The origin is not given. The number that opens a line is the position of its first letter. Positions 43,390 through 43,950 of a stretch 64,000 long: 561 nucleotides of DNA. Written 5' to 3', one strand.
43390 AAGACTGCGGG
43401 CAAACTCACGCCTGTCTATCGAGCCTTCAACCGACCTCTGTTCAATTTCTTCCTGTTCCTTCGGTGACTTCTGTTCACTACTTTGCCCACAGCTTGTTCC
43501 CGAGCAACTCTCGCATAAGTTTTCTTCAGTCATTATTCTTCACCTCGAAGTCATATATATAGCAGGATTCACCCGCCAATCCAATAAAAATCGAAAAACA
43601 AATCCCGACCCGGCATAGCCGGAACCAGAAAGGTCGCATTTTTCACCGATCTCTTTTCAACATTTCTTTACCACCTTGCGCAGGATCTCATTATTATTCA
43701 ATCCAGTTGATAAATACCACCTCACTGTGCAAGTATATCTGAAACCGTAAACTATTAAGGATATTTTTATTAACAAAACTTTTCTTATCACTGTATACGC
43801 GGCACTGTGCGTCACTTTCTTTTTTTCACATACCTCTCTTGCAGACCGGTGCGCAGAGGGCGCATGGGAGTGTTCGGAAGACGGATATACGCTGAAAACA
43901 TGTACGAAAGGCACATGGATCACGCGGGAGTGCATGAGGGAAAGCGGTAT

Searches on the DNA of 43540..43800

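Call 75: search_rna_families(source=window, start=43540, end=43800, threshold=evalue, max_evalue=5)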
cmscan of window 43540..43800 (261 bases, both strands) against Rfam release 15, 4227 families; matches with E-value up to 5: 0.
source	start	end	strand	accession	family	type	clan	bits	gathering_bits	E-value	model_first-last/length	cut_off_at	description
